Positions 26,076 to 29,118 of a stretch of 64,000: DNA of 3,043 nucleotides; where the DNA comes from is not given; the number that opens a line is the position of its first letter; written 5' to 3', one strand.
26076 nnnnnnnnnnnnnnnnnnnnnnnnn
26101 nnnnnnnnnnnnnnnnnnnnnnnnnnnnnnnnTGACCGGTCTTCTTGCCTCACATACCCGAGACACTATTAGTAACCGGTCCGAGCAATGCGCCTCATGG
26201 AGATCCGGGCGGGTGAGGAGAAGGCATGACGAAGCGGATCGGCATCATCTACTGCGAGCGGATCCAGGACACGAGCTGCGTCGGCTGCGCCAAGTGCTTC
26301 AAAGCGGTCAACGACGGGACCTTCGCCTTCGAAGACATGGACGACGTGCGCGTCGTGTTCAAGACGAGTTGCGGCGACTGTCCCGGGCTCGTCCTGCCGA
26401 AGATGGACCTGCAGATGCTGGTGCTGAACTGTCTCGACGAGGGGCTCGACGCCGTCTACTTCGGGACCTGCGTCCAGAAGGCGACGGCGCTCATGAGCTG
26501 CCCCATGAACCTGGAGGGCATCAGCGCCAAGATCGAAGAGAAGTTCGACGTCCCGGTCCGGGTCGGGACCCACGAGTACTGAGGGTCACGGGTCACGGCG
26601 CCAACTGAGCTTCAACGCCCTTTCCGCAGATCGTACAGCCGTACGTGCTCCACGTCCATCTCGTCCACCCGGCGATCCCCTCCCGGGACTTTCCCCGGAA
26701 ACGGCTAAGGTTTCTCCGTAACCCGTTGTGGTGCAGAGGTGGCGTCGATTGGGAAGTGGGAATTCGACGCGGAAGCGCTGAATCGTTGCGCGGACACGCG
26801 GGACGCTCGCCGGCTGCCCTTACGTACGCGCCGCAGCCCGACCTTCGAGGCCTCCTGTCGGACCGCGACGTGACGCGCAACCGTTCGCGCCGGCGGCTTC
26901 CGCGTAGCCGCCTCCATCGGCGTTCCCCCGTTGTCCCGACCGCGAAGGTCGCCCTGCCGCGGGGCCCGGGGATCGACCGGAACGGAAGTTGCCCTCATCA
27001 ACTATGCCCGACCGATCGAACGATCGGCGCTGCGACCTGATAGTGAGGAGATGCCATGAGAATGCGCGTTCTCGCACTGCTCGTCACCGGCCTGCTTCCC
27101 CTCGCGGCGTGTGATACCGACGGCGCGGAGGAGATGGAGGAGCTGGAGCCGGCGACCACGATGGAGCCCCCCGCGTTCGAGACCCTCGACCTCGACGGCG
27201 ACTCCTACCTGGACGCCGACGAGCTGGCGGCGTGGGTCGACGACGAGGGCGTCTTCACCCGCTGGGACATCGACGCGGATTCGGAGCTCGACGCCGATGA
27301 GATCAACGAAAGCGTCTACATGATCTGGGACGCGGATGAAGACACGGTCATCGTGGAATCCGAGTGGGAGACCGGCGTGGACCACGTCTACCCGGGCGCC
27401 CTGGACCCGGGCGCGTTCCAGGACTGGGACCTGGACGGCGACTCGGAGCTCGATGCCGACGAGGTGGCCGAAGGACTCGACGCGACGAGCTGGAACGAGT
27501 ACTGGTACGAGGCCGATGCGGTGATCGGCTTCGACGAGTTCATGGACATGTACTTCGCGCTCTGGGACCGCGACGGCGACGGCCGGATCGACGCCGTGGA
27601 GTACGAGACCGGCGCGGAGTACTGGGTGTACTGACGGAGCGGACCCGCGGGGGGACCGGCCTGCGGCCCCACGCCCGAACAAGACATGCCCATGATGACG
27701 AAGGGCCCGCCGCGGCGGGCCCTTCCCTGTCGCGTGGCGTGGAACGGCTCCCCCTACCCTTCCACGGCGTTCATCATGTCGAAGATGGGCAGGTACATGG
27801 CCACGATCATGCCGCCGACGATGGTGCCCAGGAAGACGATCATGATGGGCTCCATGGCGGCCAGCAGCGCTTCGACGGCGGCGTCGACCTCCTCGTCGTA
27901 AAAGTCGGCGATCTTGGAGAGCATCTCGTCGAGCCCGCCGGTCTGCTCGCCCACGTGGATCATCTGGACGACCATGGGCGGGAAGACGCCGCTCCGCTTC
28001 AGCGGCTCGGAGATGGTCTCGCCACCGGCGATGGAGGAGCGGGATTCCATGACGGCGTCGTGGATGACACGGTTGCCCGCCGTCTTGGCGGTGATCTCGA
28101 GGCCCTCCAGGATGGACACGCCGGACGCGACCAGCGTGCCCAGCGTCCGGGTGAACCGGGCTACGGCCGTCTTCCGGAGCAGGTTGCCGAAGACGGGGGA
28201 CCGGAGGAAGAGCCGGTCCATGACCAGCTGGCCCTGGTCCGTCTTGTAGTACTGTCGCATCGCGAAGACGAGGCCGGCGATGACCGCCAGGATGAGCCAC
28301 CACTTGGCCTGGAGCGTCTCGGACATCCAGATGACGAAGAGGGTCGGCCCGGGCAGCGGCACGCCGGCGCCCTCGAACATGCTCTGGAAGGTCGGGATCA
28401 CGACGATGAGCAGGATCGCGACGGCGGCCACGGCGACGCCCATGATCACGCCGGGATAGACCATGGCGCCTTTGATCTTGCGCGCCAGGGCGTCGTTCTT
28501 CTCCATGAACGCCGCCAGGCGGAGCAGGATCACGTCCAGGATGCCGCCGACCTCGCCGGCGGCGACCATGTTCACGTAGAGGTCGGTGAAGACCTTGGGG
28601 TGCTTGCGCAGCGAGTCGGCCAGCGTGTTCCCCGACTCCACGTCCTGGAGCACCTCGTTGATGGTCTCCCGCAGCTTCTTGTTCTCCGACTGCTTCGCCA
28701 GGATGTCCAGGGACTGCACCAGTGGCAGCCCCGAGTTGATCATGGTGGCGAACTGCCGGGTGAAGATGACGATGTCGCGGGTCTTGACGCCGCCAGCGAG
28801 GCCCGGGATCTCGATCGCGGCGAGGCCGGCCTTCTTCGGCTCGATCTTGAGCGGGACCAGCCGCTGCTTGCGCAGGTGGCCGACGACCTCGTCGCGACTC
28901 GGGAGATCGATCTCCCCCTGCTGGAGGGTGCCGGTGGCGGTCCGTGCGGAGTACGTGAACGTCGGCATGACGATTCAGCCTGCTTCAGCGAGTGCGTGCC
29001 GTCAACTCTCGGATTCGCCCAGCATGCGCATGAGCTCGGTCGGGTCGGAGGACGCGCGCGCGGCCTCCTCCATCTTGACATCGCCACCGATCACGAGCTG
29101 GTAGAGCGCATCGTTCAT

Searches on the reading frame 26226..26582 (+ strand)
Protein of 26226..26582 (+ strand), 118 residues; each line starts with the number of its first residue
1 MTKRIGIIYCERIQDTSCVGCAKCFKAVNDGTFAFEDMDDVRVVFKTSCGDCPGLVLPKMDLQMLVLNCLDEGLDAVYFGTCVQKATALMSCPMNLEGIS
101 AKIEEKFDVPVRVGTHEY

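Call 33: search_protein_families(library=pfam, proteins=[window:26226-26579:+], max_evalue=0.001)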
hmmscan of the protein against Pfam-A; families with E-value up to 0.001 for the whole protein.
window:26226-26579:+ (118 aa): 1 family
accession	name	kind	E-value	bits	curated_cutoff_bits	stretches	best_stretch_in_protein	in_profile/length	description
PF08821.16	CGGC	-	1.4e-19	70.6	27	1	4-116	1-106/106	CGGC domain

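Call 67: find_encoding_contigs(protein=window:26226-26582:+, flank=10000, max_places=6)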
Protein window:26226-26582:+ (118 aa): 1 contig read that carries it; 1 place shown.
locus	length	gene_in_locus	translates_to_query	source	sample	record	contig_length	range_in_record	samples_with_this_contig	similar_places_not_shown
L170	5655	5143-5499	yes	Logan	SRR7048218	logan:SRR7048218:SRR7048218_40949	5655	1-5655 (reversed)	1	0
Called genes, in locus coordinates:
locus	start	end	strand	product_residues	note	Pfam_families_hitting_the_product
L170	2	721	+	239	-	?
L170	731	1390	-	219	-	PF05175:MTS (weak), PF13489:Methyltransf_23, PF03848:TehB (weak), PF13847:Methyltransf_31, PF08241:Methyltransf_11, PF08242:Methyltransf_12, PF13649:Methyltransf_25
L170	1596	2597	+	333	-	PF01040:UbiA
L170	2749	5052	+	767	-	PF12895:ANAPC3 (faint), PF13428:TPR_14 (faint), PF00515:TPR_1 (faint), PF07719:TPR_2 (faint), PF13174:TPR_6 (faint), PF13176:TPR_7 (faint), PF13424:TPR_12 (weak), PF13432:TPR_16 (weak), +8 more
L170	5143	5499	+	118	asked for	PF08821:CGGC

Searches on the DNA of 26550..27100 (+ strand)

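Call 9: search_rna_families(source=window, start=26550, end=27100, threshold=evalue, max_evalue=10)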
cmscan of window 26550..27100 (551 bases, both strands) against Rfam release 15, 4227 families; matches with E-value up to 10: 1.
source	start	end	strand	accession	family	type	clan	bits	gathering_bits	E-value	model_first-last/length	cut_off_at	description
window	26652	26713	+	RF00783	mir-484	Gene; miRNA;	-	14.3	40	6.4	1-67/67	no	mir-484 microRNA precursor family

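Call 87: search_dna_similar(query=window:26700-26990:+, collection=phages, mode=distant, max_evalue=0.01)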
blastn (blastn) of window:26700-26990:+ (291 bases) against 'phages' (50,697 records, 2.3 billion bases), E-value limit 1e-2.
No match.

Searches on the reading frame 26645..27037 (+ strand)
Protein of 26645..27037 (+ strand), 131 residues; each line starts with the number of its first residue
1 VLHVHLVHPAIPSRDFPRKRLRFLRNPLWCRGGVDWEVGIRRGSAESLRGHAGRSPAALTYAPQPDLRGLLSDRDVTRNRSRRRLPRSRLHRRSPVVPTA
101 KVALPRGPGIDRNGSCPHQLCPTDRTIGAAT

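Call 78: search_protein_representatives(protein=window:26645-27037:+)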
Query: 131 residues. Proteins with E-value up to 0.001 (for the whole library): 2; up to 1e-10: 1; up to 1e-30: 0. The best 2 are listed.
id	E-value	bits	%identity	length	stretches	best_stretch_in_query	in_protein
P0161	3.4e-14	69.2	30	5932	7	63-103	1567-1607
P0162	2.2e-04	37.4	30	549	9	40-81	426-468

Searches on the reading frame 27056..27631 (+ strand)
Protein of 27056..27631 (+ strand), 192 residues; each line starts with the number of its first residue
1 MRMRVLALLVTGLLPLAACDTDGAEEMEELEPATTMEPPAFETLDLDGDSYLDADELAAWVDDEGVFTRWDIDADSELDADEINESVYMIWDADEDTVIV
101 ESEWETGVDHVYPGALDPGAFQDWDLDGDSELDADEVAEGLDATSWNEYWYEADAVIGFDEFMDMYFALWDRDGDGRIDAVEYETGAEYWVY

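Call 33: search_protein_families(library=pfam, proteins=[window:27056-27631:+], max_evalue=0.001)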
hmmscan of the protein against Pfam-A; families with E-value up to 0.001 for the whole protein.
window:27056-27631:+ (192 aa): 5 families
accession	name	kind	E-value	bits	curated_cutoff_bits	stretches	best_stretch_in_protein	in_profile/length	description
PF13405.12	EF-hand_6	-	8.8e-12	44.1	25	0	165-182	4-21/30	EF-hand domain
PF00036.39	EF-hand_1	-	1.6e-09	37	25.4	0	40-61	5-26/29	EF hand domain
PF13499.12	EF-hand_7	-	3.2e-05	24.6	30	0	120-185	7-64/67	EF-hand domain pair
PF13202.12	EF-hand_5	-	0.00012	21.9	25.9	0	166-183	4-21/25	EF hand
PF23657.1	DUF7151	-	0.00067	20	27.2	0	70-88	26-44/46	Domain of unknown function (DUF7151)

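Call 41: find_homologous_proteins(query=window:27056-27631:+, max_evalue=0.001)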
Query window:27056-27631:+ (192 aa): 40 proteins with E <= 0.001 among 723 candidates.
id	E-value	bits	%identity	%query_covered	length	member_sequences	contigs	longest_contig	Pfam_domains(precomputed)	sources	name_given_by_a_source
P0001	3.3e-120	417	100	100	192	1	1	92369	PF13405.13,PF00036.39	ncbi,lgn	-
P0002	2.5e-105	369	90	100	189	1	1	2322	PF13405.13,PF13499.13,PF13202.13,PF00036.39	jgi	-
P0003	5.9e-71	257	63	99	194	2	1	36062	PF13405.13,PF00036.39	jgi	-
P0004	1.7e-60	223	62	85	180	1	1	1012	PF13405.13,PF00036.39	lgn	-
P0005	2.8e-60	222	61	100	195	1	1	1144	PF13405.13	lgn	-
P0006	1.0e-59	220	65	83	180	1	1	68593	PF13405.13,PF13499.13,PF00036.39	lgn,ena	-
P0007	3.0e-38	150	48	88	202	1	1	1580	PF13405.13,PF13499.13,PF13202.13,PF00036.39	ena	-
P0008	1.3e-36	144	43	98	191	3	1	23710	PF13405.13,PF13499.13,PF13202.13,PF00036.39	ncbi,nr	ncbi:MAG: EF-hand domain-containing protein [Actinomycetota bacterium]|nr:EF-hand domain-containing 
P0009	2.3e-36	144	43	98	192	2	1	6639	PF13405.13,PF13499.13,PF13202.13,PF00036.39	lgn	-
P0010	1.1e-35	141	46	98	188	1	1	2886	PF13405.13,PF13499.13,PF13202.13,PF00036.39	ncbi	-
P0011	3.4e-35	140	42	98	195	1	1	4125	PF13405.13,PF13499.13,PF13202.13,PF00036.39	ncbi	-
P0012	1.4e-34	138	43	98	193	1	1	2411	PF13405.13,PF23657.2,PF13499.13,PF13202.13,PF00036.39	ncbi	-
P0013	3.4e-34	137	46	98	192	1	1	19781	PF13405.13,PF13499.13,PF13202.13,PF00036.39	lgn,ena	-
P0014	4.6e-34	136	43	95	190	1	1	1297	PF13405.13,PF13499.13,PF13202.13,PF00036.39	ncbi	-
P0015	1.3e-33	135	48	78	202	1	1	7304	PF13405.13,PF13499.13,PF13202.13,PF00036.39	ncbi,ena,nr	ncbi:MAG: hypothetical protein R3266_01190 [Gemmatimonadota bacterium]|nr:hypothetical protein [Gemm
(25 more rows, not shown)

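Call 42: find_encoding_contigs(protein=P0002, flank=10000)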
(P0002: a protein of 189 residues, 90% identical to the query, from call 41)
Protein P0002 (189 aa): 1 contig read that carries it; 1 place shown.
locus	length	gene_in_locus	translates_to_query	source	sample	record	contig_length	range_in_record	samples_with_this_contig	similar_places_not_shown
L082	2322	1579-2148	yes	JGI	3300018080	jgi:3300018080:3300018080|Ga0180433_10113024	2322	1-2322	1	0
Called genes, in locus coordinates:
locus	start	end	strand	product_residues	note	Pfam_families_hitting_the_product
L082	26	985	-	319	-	PF02423:OCD_Mu_crystall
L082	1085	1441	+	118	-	PF08821:CGGC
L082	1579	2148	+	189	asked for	PF13202:EF-hand_5 (faint), PF13499:EF-hand_7 (faint), PF00036:EF-hand_1 (faint), PF13405:EF-hand_6 (faint)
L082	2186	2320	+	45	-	?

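Call 43: find_encoding_contigs(protein=P0003, flank=10000)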
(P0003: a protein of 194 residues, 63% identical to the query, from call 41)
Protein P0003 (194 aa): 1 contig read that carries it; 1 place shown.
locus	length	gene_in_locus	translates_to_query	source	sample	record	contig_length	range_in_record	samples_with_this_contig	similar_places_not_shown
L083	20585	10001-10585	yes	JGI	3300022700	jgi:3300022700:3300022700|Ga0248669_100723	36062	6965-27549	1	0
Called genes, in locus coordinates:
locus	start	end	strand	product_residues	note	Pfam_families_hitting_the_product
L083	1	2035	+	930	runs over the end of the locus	-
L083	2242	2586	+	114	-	-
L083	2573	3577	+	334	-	PF01551:Peptidase_M23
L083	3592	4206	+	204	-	PF13505:OMP_b-brl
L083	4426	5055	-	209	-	PF13489:Methyltransf_23, PF13847:Methyltransf_31, PF08241:Methyltransf_11, PF08242:Methyltransf_12, PF13649:Methyltransf_25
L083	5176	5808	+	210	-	-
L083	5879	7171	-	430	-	PF01979:Amidohydro_1, PF07969:Amidohydro_3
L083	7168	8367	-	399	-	PF01979:Amidohydro_1, PF07969:Amidohydro_3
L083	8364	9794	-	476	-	PF01979:Amidohydro_1, PF07969:Amidohydro_3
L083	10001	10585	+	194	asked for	PF00036:EF-hand_1 (faint), PF13405:EF-hand_6 (faint)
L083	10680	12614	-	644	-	PF02687:FtsX, PF12704:MacB_PCD, PF02687:FtsX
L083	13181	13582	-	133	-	PF01850:PIN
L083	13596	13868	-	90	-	PF07704:PSK_trans_fac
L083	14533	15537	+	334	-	PF14512:TM1586_NiRdase (faint), PF00881:Nitroreductase (weak)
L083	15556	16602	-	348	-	-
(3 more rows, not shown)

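Call 44: find_encoding_contigs(protein=P0006, flank=10000)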
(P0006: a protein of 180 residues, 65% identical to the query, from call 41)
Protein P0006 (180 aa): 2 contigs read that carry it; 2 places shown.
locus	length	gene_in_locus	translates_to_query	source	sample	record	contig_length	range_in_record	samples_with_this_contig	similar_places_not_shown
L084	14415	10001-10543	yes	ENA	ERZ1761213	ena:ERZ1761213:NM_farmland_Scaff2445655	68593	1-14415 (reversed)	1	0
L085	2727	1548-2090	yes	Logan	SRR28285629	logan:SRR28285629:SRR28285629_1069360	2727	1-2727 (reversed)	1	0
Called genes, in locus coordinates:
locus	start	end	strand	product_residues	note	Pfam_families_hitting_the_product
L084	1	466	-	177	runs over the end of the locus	PF22765:DUF7010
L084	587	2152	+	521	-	PF00512:HisKA, PF02518:HATPase_c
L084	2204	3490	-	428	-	PF00375:SDF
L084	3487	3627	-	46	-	-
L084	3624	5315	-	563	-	PF00209:SNF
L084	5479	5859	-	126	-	-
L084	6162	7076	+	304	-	PF13593:SBF_like, PF01758:SBF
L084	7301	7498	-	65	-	-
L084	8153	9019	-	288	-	PF00512:HisKA, PF13581:HATPase_c_2 (weak), PF02518:HATPase_c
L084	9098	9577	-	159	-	PF05227:CHASE3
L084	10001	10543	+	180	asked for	PF00036:EF-hand_1 (faint), PF13499:EF-hand_7 (faint), PF13405:EF-hand_6 (faint)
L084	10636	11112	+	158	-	-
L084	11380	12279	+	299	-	PF00561:Abhydrolase_1, PF12697:Abhydrolase_6, PF03096:Ndr (faint)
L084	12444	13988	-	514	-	PF00989:PAS, PF13188:PAS_8 (weak), PF00512:HisKA, PF02518:HATPase_c, PF00072:Response_reg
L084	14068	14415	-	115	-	?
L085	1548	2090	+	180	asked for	PF00036:EF-hand_1 (faint), PF13499:EF-hand_7 (faint), PF13405:EF-hand_6 (faint)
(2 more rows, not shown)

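Call 57: find_encoding_contigs(protein=P0001, flank=10000, max_places=4)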
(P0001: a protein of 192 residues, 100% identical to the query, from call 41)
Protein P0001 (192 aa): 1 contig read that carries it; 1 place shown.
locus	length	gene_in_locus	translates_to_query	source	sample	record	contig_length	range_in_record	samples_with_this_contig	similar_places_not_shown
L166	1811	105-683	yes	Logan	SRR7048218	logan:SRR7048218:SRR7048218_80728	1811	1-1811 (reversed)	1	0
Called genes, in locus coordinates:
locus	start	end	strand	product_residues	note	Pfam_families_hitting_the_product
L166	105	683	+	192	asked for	PF00036:EF-hand_1 (faint), PF13405:EF-hand_6 (faint)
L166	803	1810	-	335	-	?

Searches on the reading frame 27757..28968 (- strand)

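Call 84: search_protein_families(library=pfam, proteins=[window:27757-28968:-], max_evalue=0.00001)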
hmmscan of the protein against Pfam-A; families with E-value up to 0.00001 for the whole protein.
window:27757-28968:- (404 aa): 1 family
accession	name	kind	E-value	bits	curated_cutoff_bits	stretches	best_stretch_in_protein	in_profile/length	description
PF00482.28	T2SSF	-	4.7e-69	230.6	25.2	2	69-192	1-125/125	Type II secretion system (T2SS), protein F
